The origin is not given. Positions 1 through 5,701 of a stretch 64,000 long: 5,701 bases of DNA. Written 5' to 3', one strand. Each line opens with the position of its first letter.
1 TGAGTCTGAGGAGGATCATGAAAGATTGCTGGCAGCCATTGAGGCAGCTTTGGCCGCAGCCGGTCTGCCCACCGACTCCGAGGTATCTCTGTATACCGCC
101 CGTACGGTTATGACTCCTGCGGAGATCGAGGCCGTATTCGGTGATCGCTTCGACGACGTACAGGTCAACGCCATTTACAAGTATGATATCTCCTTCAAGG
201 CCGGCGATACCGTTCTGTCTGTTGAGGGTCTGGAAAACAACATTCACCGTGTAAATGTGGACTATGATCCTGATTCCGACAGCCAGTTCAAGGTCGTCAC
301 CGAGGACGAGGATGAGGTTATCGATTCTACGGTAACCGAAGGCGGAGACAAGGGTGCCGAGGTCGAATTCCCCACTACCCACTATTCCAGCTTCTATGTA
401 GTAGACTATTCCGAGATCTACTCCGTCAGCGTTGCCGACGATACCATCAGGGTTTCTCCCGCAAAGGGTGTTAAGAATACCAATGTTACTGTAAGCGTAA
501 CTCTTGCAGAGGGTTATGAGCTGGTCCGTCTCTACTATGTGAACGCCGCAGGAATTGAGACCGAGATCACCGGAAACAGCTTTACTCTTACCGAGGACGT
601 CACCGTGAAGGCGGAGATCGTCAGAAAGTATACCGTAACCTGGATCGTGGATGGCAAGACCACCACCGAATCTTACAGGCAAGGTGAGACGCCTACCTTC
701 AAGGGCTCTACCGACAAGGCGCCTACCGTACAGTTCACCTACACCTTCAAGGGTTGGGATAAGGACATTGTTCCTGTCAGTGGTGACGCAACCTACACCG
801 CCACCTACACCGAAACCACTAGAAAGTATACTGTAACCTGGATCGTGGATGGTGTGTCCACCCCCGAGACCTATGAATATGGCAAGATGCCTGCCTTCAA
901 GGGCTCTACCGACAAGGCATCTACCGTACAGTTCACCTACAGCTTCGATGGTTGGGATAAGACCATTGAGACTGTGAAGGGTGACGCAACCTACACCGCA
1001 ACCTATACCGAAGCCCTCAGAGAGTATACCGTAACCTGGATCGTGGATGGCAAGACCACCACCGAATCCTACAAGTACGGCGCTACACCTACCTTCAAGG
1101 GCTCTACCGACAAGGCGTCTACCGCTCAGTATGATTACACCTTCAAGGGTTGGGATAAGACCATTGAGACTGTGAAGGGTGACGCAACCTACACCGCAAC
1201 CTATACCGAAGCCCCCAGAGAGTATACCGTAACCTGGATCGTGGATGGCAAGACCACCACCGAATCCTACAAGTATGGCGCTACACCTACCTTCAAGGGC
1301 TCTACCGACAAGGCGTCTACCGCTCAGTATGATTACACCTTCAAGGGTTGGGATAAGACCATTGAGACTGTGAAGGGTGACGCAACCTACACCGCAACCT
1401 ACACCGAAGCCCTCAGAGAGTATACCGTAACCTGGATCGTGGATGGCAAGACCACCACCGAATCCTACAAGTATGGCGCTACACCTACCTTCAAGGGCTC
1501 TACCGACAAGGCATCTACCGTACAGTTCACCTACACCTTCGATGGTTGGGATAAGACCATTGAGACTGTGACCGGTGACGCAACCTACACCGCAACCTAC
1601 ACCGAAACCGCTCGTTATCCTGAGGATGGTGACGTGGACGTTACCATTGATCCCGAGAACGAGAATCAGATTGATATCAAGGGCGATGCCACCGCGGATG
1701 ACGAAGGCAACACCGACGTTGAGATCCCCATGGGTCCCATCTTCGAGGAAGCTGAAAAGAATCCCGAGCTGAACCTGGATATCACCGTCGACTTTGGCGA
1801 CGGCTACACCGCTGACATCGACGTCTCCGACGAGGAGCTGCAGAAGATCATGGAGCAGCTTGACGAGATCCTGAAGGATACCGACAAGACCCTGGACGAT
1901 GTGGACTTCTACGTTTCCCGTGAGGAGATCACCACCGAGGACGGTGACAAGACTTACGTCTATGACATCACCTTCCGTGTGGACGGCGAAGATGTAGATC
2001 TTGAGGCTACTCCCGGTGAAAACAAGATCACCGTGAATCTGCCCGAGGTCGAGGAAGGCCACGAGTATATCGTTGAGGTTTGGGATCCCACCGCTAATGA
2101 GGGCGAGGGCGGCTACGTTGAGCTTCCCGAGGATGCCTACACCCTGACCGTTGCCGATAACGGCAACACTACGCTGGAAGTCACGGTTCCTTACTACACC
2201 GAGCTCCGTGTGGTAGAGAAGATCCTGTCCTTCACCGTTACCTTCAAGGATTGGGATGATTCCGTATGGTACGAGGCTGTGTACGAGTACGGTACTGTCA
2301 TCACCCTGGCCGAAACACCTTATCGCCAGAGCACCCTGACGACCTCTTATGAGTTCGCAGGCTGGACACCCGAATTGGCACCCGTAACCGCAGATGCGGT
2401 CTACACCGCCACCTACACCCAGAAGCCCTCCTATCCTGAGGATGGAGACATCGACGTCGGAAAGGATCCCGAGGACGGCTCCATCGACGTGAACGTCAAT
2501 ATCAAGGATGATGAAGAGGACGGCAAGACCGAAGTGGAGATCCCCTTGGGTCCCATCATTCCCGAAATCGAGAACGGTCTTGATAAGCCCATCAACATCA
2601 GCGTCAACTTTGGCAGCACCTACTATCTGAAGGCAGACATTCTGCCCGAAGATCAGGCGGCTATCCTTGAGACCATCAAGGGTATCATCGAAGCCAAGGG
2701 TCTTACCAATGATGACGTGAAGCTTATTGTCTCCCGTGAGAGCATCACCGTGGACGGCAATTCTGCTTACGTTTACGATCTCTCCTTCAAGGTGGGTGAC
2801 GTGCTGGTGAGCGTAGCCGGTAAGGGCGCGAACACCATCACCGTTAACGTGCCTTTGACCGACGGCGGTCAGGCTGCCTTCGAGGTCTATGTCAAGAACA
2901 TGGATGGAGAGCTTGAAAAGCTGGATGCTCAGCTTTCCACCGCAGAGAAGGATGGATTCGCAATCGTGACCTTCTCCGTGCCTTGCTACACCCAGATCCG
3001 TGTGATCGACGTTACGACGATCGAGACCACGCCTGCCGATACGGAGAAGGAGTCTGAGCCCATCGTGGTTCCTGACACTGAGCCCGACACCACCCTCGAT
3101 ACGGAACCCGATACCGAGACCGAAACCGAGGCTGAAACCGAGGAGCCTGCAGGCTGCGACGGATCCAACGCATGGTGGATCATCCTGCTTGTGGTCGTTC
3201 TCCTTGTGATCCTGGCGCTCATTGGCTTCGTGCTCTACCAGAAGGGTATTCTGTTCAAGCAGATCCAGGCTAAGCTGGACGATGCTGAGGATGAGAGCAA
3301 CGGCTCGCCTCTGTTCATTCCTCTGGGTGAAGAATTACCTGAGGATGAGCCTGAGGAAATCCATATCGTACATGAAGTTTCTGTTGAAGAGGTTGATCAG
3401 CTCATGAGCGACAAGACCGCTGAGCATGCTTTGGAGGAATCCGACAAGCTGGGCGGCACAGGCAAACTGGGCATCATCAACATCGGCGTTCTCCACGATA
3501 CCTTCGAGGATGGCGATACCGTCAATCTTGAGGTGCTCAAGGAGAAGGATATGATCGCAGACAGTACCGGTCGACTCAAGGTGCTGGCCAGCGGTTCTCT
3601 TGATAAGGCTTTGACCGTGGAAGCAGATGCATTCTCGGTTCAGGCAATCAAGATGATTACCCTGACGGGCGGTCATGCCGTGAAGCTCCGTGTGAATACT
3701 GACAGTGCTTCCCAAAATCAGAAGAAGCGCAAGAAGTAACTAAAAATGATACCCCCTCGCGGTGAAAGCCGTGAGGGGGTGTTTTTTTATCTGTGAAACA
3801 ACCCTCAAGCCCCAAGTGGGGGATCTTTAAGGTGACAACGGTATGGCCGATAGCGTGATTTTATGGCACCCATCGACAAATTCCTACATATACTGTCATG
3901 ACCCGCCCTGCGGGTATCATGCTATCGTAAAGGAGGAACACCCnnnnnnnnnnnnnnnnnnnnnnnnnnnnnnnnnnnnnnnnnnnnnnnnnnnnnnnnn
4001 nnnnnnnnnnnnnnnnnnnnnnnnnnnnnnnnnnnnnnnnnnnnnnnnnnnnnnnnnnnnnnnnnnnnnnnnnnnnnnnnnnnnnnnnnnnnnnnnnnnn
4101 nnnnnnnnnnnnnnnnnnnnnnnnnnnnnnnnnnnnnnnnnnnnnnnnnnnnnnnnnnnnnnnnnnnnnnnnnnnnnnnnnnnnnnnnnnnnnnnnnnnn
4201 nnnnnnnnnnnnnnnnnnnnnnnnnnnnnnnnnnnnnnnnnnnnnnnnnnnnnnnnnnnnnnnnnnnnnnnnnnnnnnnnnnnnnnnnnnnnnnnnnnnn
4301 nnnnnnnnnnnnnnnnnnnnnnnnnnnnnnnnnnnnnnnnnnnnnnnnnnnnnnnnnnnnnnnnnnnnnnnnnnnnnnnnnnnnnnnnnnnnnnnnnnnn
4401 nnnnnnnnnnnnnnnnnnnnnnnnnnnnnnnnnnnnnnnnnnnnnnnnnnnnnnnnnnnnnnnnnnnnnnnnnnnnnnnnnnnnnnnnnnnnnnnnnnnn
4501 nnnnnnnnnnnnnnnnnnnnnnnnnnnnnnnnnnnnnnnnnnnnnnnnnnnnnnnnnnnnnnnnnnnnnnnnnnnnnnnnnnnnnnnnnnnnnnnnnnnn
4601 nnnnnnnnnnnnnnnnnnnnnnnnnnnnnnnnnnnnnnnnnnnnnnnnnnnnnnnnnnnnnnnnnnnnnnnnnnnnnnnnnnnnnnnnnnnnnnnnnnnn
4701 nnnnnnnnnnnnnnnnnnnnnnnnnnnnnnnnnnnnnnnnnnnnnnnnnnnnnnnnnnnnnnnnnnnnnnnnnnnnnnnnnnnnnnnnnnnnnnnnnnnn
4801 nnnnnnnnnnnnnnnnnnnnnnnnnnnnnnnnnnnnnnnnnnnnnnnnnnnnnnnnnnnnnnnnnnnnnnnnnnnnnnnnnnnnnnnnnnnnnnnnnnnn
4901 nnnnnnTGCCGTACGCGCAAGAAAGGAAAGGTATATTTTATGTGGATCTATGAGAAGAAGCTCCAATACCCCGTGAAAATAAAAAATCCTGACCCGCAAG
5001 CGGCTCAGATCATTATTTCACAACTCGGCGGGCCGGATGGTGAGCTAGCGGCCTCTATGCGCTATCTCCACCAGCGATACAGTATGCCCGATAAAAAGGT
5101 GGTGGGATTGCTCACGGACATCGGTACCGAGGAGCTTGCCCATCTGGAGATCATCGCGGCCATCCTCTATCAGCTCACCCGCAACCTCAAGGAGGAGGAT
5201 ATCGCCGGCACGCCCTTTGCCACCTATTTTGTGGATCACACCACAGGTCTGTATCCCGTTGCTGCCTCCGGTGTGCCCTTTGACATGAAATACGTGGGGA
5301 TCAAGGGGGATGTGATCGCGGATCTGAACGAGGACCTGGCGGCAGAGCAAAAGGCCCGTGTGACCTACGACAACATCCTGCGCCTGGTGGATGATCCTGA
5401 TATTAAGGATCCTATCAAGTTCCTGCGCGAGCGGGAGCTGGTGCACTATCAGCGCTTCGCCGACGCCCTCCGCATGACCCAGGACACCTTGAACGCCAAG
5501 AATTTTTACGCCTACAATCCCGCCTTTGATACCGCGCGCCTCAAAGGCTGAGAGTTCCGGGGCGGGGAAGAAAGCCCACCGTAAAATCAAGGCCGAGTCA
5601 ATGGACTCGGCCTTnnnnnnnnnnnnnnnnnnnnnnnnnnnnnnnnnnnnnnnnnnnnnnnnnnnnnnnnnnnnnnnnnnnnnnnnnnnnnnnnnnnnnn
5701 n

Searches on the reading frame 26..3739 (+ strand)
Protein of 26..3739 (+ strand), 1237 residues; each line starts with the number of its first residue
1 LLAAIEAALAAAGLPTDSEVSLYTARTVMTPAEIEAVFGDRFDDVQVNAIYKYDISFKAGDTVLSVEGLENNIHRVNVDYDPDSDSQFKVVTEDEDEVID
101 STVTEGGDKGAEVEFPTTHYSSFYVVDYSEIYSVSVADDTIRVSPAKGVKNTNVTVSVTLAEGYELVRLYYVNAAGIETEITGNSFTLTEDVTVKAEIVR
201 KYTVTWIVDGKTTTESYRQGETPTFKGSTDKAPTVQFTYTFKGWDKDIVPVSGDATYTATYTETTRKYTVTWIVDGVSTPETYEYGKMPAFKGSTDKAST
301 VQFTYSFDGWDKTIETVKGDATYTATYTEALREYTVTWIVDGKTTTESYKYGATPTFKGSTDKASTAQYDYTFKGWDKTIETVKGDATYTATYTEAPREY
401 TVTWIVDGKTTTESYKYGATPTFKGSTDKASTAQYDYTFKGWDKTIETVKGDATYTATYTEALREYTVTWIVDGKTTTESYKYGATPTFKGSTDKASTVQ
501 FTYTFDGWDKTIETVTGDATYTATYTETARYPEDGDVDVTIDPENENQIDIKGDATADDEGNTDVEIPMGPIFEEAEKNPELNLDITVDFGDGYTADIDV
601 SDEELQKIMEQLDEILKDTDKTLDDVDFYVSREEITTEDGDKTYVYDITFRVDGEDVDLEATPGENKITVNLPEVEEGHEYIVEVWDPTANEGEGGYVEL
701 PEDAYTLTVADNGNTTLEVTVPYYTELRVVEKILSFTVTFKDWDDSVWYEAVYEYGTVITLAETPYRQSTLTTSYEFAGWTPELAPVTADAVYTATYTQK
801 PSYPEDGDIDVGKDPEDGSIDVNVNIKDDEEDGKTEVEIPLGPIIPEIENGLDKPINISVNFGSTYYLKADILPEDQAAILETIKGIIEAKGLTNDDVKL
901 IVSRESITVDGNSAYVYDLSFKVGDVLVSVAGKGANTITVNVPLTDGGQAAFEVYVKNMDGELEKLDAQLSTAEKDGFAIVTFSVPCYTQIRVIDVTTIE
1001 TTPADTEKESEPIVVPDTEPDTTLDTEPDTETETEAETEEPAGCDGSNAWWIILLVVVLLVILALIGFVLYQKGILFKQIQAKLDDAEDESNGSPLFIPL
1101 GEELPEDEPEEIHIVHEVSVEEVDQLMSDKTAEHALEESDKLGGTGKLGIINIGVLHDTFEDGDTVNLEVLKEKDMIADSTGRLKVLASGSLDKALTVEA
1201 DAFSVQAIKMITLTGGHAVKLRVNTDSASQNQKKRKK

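Call 83: search_protein_families(library=pfam, proteins=[window:26-3739:+], max_evalue=0.00001)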
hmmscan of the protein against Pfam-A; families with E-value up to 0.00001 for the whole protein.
window:26-3739:+ (1237 aa): 1 family
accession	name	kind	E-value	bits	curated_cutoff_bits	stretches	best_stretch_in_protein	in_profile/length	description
PF00828.25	Ribosomal_L27A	-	1.4e-11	45.1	21.5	1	1150-1218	1-71/72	Ribosomal proteins 50S-L15, 50S-L18e, 60S-L27A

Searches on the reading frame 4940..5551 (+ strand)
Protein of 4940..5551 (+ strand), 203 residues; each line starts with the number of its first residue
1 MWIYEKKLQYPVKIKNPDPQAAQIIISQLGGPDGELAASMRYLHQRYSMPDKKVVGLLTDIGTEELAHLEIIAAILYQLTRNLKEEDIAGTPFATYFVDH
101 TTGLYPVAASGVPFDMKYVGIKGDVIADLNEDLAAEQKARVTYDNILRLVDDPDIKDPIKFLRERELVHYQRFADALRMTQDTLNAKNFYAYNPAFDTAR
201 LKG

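Call 83: search_protein_families(library=pfam, proteins=[window:4940-5551:+], max_evalue=0.00001)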
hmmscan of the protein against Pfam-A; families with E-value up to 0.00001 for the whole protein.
window:4940-5551:+ (203 aa): 1 family
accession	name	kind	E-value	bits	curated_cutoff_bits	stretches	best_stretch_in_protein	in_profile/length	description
PF05067.18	Mn_catalase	-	1.8e-55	188.4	27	1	1-182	1-196/284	Manganese containing catalase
